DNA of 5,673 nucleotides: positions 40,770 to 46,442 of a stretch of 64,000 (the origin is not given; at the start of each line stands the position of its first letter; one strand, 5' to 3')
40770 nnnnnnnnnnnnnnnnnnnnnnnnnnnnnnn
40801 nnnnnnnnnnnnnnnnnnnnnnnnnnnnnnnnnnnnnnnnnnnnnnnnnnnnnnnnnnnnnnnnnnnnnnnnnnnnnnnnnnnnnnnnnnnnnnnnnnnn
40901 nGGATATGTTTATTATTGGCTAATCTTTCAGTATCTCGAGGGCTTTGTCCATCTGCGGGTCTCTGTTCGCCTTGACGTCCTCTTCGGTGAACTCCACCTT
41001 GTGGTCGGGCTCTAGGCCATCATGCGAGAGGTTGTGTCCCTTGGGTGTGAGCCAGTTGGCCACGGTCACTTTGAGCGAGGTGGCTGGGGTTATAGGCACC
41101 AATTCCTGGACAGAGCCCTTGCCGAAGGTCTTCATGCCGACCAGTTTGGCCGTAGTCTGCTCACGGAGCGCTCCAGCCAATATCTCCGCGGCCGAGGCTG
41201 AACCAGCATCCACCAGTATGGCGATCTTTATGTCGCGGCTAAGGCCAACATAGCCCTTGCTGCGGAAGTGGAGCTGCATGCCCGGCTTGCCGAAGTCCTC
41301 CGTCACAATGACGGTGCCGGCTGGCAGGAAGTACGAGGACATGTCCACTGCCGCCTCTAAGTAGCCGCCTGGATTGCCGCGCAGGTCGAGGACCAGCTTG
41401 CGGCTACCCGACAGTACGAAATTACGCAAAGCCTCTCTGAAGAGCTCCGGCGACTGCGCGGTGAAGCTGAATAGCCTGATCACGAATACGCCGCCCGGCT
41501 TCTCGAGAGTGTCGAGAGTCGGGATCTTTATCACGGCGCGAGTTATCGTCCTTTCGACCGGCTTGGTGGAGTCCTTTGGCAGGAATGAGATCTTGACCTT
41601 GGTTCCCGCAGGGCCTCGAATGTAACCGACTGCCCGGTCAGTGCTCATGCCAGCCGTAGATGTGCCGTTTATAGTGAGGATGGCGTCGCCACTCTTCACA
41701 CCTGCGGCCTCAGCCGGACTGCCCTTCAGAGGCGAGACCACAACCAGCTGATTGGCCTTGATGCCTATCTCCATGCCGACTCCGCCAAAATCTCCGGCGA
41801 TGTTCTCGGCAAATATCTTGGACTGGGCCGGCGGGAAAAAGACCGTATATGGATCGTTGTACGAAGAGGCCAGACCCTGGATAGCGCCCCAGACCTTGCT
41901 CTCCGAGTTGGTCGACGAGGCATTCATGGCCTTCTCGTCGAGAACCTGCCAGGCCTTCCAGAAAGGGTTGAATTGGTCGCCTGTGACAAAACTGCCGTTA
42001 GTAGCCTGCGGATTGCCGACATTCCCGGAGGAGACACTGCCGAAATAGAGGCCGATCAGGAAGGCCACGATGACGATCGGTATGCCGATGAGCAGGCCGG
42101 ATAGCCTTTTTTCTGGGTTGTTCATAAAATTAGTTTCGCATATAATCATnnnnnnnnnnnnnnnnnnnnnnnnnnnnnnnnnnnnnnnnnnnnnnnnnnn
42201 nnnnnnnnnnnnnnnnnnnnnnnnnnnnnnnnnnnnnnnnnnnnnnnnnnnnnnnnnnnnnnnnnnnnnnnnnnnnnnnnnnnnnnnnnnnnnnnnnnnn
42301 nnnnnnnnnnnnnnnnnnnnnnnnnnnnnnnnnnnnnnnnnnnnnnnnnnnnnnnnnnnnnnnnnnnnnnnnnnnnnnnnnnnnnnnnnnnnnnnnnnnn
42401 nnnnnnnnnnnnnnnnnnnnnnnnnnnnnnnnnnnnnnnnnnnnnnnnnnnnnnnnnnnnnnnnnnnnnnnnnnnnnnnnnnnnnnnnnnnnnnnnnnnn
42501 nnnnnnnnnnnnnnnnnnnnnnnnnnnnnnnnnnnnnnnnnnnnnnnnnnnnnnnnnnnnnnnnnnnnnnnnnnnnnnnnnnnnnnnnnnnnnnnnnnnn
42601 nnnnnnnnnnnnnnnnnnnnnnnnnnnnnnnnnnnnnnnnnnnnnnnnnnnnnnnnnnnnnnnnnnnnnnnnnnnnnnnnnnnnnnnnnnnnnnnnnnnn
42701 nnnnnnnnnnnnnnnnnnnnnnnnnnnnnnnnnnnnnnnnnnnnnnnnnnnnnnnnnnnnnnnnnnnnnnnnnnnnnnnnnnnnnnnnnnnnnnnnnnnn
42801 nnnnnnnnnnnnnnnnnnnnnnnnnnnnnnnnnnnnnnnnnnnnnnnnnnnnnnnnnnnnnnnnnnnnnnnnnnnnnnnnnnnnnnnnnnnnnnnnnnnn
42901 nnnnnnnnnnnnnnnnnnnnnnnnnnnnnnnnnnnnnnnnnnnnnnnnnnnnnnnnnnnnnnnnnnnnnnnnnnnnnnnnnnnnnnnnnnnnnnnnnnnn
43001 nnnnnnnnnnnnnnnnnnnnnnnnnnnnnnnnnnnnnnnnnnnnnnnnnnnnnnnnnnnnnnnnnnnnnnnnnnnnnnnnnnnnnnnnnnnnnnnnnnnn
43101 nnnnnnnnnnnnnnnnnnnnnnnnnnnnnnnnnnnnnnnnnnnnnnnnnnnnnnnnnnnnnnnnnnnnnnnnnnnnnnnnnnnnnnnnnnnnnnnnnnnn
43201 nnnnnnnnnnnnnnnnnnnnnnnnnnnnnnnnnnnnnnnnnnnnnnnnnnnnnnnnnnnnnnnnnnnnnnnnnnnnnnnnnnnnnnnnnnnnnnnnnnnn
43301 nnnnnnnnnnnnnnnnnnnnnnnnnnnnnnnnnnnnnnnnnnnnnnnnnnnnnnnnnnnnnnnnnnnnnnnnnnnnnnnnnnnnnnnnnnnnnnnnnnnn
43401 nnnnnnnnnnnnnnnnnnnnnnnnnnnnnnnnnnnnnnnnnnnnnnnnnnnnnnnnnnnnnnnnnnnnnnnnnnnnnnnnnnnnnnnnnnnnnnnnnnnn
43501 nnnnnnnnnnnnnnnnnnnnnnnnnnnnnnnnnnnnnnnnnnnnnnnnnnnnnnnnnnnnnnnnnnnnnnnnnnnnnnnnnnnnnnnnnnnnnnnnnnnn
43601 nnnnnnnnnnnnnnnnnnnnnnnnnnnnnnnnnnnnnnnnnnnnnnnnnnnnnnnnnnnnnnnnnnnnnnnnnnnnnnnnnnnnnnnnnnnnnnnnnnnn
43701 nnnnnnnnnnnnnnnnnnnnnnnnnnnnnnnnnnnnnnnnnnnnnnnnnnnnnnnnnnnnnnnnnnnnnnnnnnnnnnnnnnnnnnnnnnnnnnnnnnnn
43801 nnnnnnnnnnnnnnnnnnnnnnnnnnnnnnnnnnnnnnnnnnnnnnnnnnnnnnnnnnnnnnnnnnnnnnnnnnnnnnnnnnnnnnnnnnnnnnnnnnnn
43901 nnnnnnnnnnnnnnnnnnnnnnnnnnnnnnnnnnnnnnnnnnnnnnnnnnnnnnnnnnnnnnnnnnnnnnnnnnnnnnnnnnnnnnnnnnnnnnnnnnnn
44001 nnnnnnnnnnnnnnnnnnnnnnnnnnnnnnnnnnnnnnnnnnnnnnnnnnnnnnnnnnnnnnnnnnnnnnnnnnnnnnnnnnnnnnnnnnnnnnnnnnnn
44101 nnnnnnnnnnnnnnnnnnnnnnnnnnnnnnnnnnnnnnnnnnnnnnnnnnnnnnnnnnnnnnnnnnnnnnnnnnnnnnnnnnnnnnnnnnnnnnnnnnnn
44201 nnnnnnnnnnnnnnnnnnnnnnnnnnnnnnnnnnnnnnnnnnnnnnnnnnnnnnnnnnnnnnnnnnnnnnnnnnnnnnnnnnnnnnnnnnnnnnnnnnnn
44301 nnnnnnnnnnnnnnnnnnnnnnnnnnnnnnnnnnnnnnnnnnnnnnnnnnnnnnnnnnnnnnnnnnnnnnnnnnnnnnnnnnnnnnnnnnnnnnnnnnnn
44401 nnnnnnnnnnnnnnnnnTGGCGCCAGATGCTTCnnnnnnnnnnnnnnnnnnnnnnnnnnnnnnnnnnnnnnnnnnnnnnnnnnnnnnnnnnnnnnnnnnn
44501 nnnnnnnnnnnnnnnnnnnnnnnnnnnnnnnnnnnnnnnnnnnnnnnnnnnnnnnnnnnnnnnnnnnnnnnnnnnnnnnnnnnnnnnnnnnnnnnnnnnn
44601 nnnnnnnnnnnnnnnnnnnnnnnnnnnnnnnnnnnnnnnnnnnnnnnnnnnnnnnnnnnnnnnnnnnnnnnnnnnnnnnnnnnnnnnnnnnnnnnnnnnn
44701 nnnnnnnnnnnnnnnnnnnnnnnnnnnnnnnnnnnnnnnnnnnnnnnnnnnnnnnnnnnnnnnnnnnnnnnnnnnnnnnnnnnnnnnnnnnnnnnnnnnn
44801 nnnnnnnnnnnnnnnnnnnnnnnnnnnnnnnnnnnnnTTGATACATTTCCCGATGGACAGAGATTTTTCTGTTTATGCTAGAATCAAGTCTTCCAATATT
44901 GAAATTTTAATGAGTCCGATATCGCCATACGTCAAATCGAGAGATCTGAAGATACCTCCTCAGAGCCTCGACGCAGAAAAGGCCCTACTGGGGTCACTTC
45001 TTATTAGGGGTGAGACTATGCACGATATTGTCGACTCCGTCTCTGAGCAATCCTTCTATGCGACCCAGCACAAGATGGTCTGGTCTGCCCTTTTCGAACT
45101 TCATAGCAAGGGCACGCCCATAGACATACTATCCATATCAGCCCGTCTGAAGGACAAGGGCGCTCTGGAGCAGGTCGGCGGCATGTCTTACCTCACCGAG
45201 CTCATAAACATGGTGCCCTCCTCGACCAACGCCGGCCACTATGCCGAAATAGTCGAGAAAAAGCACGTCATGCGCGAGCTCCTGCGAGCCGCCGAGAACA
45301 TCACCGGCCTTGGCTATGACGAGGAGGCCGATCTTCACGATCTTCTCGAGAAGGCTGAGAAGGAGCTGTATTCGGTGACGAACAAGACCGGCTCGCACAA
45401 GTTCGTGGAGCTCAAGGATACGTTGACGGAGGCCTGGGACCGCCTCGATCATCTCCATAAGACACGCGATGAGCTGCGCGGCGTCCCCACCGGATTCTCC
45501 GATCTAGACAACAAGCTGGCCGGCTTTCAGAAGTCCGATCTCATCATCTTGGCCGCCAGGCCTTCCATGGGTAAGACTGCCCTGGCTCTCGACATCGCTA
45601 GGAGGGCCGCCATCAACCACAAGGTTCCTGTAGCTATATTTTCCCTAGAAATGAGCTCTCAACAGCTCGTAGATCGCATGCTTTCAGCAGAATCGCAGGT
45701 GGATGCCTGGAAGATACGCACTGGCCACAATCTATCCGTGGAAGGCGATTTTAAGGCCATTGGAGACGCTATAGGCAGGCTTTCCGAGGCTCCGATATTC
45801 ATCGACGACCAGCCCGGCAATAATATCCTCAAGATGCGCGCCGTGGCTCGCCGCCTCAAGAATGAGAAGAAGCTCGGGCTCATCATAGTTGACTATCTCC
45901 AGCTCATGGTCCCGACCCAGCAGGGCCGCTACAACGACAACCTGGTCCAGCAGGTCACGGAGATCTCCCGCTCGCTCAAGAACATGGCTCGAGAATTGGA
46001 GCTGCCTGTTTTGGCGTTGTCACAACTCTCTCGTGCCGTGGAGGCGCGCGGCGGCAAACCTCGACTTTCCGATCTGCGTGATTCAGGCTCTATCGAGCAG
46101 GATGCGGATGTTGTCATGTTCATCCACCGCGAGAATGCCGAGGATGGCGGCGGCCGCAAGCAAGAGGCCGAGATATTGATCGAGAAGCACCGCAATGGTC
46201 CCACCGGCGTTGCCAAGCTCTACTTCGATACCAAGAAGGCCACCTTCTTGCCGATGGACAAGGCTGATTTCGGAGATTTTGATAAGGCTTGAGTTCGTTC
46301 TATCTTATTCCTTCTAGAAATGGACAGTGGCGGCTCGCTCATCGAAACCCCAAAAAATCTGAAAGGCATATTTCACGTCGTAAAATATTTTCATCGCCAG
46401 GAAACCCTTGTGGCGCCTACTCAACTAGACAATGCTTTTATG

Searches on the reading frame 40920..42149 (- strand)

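Call 108: search_protein_families(library=pfam, proteins=[window:40920-42149:-], max_evalue=0.00001)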
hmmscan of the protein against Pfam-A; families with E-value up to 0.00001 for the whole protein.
window:40920-42149:- (409 aa): 4 families
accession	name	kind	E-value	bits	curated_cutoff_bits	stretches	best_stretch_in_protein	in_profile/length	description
PF03572.23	Peptidase_S41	-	8.9e-42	142.9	24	1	223-385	4-165/165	Peptidase family S41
PF17820.7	PDZ_6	-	3.9e-12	46.2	27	1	136-187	1-50/54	PDZ domain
PF00595.29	PDZ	-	1.3e-10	41.9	23.2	1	123-187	11-78/81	PDZ domain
PF13180.12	PDZ_2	-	2.4e-06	28.2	27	1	131-197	10-75/80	PDZ domain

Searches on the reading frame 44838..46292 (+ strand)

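Call 108: search_protein_families(library=pfam, proteins=[window:44838-46292:+], max_evalue=0.00001)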
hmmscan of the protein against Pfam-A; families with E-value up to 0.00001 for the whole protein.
window:44838-46292:+ (484 aa): 3 families
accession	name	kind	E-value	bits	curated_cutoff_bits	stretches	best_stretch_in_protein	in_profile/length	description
PF03796.21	DnaB_C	-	1.6e-99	332.9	27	1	215-470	1-253/255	DnaB-like helicase C terminal domain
PF00772.26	DnaB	-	7.3e-32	109.9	23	1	40-140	2-102/103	DnaB-like helicase N terminal domain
PF13481.12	AAA_25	-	3.2e-11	43.6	27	1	230-397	29-190/195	AAA domain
